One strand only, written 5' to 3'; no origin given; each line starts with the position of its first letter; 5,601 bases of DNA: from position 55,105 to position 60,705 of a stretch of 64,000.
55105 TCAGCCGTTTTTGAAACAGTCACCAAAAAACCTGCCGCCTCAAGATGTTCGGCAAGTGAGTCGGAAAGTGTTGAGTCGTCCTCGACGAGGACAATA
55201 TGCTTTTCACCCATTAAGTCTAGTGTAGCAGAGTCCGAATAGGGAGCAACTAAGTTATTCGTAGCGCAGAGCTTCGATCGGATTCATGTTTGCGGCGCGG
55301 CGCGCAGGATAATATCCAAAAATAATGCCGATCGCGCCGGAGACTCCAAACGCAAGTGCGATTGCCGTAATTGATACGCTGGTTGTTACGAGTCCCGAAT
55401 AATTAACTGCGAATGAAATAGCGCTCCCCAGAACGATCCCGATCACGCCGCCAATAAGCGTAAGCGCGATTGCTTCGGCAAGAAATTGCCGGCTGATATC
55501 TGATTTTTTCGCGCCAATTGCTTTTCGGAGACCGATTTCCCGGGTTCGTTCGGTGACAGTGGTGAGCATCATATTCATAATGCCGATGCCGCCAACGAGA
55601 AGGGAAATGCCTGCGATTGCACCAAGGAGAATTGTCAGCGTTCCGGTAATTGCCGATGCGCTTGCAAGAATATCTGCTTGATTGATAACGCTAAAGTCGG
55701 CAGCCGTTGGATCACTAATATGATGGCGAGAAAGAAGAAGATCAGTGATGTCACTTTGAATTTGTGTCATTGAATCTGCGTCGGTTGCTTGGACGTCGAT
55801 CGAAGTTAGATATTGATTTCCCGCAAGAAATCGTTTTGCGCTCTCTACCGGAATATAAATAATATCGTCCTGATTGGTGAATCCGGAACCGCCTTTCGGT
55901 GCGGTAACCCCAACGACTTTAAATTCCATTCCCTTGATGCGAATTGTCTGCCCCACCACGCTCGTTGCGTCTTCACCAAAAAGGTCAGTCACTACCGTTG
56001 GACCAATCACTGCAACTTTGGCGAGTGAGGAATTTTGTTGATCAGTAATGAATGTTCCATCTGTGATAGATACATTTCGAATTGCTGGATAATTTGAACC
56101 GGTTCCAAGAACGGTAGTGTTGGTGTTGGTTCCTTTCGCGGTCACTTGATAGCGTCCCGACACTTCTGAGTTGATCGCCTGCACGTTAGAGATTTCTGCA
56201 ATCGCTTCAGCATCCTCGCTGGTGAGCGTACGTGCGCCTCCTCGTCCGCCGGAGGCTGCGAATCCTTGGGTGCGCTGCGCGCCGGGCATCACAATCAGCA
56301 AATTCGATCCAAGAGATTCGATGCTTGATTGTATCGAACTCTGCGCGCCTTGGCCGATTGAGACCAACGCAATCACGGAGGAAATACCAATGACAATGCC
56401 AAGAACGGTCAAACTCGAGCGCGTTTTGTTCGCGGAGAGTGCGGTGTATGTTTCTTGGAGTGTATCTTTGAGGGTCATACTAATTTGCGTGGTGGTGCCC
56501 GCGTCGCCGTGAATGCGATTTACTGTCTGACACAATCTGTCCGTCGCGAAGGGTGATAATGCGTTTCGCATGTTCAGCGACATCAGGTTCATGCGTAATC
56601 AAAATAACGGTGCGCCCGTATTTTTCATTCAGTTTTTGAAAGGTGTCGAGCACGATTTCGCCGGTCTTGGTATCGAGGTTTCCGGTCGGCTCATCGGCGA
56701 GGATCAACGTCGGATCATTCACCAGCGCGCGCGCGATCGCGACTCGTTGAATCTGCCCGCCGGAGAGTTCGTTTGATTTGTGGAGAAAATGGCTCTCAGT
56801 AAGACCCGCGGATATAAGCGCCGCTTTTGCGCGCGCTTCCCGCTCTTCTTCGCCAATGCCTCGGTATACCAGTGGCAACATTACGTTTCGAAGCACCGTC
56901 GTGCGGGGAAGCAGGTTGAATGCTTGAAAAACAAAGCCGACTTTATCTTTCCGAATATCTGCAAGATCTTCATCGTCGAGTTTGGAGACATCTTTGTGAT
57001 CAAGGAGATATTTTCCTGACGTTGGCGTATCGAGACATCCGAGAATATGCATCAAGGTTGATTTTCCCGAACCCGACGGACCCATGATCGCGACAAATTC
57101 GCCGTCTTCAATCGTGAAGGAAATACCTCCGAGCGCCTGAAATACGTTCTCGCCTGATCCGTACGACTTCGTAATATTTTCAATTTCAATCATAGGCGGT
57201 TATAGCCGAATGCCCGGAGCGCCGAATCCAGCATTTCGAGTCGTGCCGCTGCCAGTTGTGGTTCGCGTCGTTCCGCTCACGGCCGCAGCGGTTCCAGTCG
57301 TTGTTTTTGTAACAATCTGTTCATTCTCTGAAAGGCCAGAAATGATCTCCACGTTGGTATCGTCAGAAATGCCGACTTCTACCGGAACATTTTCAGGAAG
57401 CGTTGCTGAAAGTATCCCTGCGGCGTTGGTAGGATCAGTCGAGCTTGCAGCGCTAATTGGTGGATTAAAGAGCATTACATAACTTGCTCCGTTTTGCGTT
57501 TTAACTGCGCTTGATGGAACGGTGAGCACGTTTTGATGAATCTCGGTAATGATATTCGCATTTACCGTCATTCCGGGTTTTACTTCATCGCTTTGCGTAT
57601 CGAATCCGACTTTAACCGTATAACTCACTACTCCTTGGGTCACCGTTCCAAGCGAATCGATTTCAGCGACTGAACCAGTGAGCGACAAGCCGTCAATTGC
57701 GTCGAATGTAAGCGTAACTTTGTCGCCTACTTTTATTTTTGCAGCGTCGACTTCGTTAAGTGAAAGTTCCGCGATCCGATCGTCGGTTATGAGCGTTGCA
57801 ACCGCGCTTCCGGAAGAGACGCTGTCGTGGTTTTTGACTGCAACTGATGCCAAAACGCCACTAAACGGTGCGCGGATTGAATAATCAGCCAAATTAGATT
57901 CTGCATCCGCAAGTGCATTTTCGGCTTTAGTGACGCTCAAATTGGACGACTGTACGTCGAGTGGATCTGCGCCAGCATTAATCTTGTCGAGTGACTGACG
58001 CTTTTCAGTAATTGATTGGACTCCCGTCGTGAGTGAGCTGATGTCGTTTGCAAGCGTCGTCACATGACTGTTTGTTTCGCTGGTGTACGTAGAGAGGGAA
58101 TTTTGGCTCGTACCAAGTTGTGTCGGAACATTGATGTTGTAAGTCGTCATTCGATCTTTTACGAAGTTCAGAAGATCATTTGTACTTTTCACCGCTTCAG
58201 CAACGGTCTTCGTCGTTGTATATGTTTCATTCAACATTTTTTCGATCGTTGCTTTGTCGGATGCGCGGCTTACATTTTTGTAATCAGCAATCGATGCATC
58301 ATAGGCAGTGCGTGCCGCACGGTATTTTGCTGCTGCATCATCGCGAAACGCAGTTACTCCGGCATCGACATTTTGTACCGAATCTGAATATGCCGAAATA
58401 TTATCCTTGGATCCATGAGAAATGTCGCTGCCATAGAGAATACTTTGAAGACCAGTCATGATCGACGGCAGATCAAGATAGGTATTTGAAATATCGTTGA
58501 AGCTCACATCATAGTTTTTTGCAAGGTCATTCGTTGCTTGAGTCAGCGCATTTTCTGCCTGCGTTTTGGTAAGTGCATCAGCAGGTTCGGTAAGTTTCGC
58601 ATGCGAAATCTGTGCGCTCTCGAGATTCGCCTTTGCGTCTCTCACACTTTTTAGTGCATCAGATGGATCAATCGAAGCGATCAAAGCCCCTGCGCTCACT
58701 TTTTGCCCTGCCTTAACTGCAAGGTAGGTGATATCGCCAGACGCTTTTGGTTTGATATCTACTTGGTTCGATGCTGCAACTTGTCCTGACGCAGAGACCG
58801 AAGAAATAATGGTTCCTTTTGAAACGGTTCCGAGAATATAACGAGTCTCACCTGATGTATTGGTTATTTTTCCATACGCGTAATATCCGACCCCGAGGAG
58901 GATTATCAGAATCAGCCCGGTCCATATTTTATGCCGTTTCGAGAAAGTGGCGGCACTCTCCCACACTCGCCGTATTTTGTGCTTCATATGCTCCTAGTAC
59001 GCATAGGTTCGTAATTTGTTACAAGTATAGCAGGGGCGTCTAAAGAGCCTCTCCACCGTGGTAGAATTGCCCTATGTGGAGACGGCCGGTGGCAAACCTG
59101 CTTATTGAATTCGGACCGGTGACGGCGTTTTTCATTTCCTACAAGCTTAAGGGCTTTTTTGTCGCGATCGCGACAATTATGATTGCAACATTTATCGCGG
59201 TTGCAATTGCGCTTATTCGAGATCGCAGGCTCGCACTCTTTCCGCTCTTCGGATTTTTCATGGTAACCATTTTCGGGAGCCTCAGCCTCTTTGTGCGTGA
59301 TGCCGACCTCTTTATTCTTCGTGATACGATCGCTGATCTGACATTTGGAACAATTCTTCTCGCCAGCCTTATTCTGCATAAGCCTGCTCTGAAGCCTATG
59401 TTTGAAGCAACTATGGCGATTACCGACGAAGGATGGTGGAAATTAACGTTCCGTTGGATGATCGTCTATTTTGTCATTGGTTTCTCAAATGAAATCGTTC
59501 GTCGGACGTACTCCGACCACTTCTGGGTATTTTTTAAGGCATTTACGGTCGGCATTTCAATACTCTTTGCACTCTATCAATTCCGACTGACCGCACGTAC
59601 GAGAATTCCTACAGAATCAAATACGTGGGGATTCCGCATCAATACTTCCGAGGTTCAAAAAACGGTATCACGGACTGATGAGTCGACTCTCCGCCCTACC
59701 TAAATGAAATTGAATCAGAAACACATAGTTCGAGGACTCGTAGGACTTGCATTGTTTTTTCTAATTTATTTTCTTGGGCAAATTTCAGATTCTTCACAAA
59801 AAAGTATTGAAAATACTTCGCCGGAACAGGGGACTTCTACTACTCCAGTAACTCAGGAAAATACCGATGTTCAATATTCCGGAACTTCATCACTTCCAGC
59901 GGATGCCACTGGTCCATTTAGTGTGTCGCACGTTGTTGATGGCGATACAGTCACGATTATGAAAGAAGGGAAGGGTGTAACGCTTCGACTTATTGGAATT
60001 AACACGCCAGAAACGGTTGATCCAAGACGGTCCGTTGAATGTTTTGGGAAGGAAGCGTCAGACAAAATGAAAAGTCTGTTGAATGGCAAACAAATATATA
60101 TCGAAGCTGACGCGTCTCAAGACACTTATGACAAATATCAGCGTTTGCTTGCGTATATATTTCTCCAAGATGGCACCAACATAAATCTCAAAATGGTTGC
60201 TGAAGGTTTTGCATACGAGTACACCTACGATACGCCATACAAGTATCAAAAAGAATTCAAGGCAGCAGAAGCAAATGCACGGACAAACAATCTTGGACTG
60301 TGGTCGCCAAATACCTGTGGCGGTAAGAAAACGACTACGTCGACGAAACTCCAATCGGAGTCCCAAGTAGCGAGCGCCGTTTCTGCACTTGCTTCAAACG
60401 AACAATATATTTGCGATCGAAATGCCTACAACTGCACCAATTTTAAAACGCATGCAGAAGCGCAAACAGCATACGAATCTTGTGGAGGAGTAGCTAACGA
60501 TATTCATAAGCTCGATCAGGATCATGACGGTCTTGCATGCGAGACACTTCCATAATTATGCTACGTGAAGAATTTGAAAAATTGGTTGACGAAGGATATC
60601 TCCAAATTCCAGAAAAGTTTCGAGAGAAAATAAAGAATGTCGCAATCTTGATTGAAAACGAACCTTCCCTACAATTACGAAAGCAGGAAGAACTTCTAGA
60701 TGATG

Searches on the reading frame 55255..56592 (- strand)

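Call 56: search_protein_families(library=pfam, proteins=[window:55255-56592:-], max_evalue=0.0001)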
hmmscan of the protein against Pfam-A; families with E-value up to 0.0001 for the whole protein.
window:55255-56592:- (445 aa): 2 families
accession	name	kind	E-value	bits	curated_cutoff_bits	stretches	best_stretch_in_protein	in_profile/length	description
PF12704.14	MacB_PCD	-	6.8e-46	157.6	27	1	59-284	1-206/207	MacB-like periplasmic core domain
PF02687.27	FtsX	-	3.2e-20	72.8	25.5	1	325-438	2-120/120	FtsX-like permease C-terminal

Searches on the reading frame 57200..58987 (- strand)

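Call 56: search_protein_families(library=pfam, proteins=[window:57200-58987:-], max_evalue=0.0001)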
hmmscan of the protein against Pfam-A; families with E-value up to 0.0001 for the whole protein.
window:57200-58987:- (595 aa): 4 families
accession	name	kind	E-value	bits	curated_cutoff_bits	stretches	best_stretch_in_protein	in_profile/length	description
PF13437.12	HlyD_3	-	2.4e-17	64.1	22.2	1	371-472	2-106/106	HlyD family secretion protein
PF16576.10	HlyD_D23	-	6.6e-13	48.9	30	1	350-475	89-214/214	Barrel-sandwich domain of CusB or HlyD membrane-fusion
PF13533.13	Biotin_lipoyl_2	-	3.6e-07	30.3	29.8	0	78-107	3-32/32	Biotin-lipoyl like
PF00364.28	Biotin_lipoyl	-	5.5e-07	29.8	22.1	0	75-106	42-73/73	Biotin-requiring enzyme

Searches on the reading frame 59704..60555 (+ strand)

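Call 56: search_protein_families(library=pfam, proteins=[window:59704-60555:+], max_evalue=0.0001)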
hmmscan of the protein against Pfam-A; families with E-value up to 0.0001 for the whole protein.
window:59704-60555:+ (283 aa): 2 families
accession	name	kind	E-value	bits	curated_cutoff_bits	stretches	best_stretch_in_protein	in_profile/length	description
PF00565.23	SNase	-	1.2e-26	93.7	21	1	93-201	1-106/107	Staphylococcal nuclease homologue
PF05901.16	Excalibur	-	3e-05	24.7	22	1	242-280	2-36/36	Excalibur calcium-binding domain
